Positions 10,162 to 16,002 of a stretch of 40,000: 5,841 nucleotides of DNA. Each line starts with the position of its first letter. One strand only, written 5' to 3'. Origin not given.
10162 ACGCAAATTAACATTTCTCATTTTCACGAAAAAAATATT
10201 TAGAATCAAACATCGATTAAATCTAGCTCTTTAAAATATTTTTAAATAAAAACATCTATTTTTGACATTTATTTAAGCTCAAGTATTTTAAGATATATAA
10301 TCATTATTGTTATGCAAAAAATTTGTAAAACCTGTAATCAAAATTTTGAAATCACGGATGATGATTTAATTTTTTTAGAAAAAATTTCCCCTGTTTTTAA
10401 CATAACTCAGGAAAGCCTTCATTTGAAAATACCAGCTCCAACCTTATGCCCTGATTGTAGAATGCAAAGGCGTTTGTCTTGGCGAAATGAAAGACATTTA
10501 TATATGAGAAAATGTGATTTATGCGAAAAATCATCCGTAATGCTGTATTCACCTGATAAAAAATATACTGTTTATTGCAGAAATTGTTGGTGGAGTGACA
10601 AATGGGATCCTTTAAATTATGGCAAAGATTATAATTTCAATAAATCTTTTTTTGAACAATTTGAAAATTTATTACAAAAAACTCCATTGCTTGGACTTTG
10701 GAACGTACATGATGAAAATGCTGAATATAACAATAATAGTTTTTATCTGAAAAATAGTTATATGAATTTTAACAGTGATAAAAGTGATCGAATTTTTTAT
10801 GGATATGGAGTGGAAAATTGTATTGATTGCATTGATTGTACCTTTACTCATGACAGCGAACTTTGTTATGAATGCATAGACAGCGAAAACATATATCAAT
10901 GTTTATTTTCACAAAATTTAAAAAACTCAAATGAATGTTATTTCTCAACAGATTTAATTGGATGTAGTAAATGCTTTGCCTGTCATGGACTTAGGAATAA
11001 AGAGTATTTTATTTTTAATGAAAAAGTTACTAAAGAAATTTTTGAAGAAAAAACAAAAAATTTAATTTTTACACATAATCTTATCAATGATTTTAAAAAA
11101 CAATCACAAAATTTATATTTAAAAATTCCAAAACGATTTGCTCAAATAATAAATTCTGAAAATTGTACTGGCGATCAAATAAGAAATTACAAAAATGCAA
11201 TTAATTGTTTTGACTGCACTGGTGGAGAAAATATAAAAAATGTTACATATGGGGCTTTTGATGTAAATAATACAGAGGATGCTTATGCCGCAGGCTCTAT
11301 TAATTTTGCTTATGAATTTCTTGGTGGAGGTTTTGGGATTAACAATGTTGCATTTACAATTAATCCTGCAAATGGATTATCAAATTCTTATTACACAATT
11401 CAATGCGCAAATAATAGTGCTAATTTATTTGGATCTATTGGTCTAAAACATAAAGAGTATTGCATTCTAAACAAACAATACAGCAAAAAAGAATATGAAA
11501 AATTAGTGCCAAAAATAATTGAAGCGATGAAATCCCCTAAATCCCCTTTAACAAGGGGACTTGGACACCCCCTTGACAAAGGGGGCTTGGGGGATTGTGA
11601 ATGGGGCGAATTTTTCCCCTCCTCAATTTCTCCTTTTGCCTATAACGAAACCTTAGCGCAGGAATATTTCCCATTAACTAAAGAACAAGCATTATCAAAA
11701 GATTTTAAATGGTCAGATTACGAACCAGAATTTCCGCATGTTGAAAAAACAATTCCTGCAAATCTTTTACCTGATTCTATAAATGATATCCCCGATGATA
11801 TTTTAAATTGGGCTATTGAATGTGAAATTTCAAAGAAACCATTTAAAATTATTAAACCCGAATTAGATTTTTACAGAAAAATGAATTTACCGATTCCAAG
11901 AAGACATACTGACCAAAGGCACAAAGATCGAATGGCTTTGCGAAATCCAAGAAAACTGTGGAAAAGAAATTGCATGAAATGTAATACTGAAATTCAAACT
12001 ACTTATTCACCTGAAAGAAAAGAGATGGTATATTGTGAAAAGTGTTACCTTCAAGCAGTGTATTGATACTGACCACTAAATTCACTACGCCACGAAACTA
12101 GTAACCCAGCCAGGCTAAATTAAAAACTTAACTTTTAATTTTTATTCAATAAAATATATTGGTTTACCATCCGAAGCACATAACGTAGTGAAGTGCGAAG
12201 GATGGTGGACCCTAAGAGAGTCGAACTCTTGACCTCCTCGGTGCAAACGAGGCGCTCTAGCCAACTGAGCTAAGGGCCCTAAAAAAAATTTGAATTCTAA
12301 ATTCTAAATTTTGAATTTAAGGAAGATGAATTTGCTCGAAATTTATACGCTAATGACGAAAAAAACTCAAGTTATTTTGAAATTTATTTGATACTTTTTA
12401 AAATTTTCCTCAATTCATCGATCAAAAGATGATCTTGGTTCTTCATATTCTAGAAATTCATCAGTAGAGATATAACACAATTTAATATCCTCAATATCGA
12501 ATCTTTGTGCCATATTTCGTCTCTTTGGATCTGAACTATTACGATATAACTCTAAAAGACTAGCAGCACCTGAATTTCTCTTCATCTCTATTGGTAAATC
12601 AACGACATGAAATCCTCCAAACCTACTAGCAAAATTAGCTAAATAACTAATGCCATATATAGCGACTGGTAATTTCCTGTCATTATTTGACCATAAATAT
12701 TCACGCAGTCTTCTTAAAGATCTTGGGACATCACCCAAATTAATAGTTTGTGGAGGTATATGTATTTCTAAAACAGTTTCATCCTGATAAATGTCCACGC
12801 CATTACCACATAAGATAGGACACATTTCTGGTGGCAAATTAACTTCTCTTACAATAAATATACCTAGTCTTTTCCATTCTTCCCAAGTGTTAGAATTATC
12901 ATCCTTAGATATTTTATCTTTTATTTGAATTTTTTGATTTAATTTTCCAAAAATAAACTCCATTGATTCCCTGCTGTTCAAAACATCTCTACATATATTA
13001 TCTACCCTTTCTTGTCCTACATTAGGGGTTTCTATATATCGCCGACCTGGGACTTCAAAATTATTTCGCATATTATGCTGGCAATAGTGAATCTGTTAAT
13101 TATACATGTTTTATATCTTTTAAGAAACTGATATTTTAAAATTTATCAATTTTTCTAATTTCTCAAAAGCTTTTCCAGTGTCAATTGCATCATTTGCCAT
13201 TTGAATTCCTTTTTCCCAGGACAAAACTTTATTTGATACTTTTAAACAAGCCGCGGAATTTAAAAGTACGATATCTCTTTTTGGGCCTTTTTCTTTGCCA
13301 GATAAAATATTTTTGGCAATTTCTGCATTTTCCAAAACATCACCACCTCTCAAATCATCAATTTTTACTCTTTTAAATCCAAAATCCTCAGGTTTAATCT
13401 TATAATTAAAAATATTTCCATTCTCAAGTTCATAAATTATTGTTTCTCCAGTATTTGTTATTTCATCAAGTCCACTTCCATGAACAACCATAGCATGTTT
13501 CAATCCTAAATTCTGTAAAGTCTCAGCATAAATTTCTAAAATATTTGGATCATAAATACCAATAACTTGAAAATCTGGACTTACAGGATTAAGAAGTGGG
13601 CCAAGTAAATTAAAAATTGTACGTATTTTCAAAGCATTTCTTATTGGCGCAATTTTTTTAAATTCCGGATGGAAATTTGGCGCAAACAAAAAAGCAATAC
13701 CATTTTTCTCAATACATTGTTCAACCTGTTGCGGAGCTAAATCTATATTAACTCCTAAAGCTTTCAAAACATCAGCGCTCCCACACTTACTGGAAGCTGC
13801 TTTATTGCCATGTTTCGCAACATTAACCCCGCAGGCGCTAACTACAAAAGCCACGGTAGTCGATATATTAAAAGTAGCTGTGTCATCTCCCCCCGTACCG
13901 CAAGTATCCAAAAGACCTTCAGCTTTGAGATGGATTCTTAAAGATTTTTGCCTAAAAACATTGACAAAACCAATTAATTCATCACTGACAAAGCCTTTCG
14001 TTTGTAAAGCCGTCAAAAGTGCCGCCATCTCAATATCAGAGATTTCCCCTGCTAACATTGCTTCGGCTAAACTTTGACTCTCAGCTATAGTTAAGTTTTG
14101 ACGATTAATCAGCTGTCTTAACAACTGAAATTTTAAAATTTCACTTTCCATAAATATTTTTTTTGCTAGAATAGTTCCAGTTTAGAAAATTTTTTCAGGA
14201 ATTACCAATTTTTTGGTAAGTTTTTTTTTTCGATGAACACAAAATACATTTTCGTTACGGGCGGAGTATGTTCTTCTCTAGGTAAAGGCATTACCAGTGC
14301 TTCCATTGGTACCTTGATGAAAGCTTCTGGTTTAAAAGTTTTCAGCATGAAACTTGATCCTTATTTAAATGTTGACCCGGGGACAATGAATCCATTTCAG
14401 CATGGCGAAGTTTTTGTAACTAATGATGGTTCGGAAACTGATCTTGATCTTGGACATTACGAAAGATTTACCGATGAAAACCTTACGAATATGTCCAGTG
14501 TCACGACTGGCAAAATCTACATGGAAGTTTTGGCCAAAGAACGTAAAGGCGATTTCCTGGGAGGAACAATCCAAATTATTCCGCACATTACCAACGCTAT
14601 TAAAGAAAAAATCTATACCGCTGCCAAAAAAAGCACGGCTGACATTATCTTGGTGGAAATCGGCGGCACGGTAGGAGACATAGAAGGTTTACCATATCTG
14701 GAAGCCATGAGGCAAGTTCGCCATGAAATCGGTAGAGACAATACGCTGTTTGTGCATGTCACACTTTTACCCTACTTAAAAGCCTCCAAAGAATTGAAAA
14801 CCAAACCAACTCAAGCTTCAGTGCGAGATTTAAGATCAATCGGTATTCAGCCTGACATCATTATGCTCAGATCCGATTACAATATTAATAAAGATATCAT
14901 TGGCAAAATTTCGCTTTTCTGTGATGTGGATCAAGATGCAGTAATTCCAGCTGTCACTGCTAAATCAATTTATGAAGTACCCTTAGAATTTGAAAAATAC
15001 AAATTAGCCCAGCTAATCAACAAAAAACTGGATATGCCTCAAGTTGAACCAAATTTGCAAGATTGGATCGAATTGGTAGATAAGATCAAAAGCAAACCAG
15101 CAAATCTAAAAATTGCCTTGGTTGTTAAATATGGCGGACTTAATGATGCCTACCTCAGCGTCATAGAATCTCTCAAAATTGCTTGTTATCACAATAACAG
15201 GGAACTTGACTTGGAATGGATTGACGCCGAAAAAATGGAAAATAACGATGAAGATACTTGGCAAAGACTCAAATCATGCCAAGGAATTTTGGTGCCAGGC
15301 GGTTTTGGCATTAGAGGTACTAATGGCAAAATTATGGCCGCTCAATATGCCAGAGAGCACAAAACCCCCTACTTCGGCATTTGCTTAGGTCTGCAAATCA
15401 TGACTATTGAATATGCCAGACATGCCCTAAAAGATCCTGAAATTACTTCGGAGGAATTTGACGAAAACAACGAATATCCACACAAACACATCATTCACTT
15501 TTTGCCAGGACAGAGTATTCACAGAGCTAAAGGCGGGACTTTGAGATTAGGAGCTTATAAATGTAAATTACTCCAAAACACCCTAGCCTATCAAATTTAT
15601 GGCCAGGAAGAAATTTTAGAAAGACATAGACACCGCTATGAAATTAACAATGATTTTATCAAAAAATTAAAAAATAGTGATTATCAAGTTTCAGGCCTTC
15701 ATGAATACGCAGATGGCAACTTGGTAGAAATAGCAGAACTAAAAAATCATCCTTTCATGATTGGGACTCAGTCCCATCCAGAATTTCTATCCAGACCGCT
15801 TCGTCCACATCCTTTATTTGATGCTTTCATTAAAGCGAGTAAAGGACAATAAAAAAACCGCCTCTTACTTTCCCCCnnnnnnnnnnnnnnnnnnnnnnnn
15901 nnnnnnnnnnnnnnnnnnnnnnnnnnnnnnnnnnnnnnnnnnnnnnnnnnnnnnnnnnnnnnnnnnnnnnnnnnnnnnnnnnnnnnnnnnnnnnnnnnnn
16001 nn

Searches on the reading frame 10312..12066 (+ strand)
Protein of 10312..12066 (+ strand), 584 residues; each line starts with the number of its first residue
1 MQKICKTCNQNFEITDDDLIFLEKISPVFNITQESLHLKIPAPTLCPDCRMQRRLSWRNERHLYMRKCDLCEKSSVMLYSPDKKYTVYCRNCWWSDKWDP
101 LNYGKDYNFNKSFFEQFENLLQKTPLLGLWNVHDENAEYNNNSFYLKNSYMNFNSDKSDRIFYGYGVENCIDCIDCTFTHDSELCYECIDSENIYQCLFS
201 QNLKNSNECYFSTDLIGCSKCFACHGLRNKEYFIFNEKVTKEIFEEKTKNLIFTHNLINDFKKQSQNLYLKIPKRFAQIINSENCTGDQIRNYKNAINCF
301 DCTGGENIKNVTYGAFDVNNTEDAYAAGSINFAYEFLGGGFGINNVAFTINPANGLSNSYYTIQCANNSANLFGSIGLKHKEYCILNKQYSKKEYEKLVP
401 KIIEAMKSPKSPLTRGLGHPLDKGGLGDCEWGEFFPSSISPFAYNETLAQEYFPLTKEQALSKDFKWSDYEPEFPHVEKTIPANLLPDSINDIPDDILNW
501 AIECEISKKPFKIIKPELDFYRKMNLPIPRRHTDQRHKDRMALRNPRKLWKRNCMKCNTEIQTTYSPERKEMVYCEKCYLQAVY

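Call 26: search_protein_families(library=pfam, proteins=[window:10312-12066:+], max_evalue=0.001)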
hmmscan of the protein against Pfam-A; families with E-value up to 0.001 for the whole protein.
window:10312-12066:+ (584 aa): 1 family
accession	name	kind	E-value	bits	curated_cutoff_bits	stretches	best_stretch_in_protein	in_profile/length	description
PF23477.1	zf_Tbcl_2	-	4.4e-06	26.7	27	1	547-580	1-34/37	Probable treble clef zinc finger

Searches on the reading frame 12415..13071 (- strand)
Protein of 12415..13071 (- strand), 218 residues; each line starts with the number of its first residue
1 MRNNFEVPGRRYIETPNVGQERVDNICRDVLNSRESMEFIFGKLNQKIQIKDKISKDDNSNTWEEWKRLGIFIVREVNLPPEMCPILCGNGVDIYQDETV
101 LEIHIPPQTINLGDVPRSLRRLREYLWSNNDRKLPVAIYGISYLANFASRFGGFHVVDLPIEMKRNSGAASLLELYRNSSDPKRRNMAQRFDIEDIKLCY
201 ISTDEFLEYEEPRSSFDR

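Call 26: search_protein_families(library=pfam, proteins=[window:12415-13071:-], max_evalue=0.001)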
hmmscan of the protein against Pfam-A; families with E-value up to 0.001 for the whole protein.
window:12415-13071:- (218 aa): 1 family
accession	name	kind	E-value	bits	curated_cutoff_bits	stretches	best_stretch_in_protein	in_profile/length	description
PF22790.2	YkoP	-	5.9e-07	29.3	27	1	115-208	89-181/183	YkoP domain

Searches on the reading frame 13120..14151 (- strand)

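Call 26: search_protein_families(library=pfam, proteins=[window:13120-14151:-], max_evalue=0.001)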
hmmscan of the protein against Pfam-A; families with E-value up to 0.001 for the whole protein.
window:13120-14151:- (343 aa): 2 families
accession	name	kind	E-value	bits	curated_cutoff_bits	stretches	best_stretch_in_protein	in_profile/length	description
PF00591.27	Glycos_transf_3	-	1.5e-96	323.4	27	1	80-328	4-252/253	Glycosyl transferase family, a/b domain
PF02885.22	Glycos_trans_3N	-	7.7e-16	58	26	1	9-69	2-62/63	Glycosyl transferase family, helical bundle domain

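Call 64: search_protein_families(library=ncbifam, proteins=[window:13120-14151:-], max_evalue=0.0001)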
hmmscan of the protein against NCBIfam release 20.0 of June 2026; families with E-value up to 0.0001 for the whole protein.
window:13120-14151:- (343 aa): 13 families
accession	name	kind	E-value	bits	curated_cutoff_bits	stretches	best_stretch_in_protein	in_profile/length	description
TIGR01245.1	trpD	equivalog_domain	3.2e-129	431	199.05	1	11-337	1-329/330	anthranilate phosphoribosyltransferase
NF011201.0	PRK14607.1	equivalog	1.8e-114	383.4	670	1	8-338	196-527/534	bifunctional anthranilate synthase component II/anthranilate phosphoribosyltransferase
NF007073.0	PRK09522.1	equivalog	1.6e-71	241.8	738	1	10-334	203-526/531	bifunctional anthranilate synthase glutamate amidotransferase component TrpG/anthranilate phosphoribosyltransferase TrpD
NF005635.0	PRK07394.1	equivalog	4.6e-30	105.1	287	1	17-339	19-344/348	hypothetical protein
NF006564.0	PRK09071.1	equivalog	1e-24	87.1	257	1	16-250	26-260/335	glycosyl transferase family protein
NF006005.0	PRK08136.1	equivalog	9.6e-20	71.1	185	1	19-291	19-292/314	DNA-binding protein YbiB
NF003338.0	PRK04350.1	subfamily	3.1e-16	58.8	434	1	9-152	94-234/502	thymidine phosphorylase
TIGR02645.1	ARCH_P_rylase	hypoth_equivalog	3.9e-15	55.2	434.6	1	9-155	88-231/493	putative thymidine phosphorylase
TIGR03327.1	AMP_phos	equivalog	1.6e-12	46.7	535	1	9-181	89-260/500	AMP phosphorylase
TIGR02644.1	Y_phosphoryl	subfamily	4.2e-12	45.6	409.05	1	15-166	9-161/417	pyrimidine-nucleoside phosphorylase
NF004490.0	PRK05820.1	equivalog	6.7e-11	41.5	269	1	9-156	7-154/439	thymidine phosphorylase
NF004747.0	PRK06078.1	equivalog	1.5e-06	27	559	0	16-155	12-151/434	pyrimidine-nucleoside phosphorylase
TIGR02643.1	T_phosphoryl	equivalog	1.8e-06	27.1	570.7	0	9-155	5-153/437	thymidine phosphorylase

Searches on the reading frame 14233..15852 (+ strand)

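Call 27: search_protein_families(library=pfam, proteins=[window:14233-15852:+], max_evalue=0.001)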
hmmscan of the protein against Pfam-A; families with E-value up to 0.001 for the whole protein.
window:14233-15852:+ (539 aa): 3 families
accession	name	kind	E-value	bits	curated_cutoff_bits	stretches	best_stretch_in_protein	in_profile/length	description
PF06418.20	CTP_synth_N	-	1.4e-123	411.9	26.1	1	4-268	1-265/265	CTP synthase N-terminus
PF00117.34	GATase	-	2.2e-32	112.7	22.8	1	304-534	3-189/190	Glutamine amidotransferase class-I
PF07722.19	Peptidase_C26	-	1.8e-06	28.3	20.5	1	370-517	98-219/219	Peptidase C26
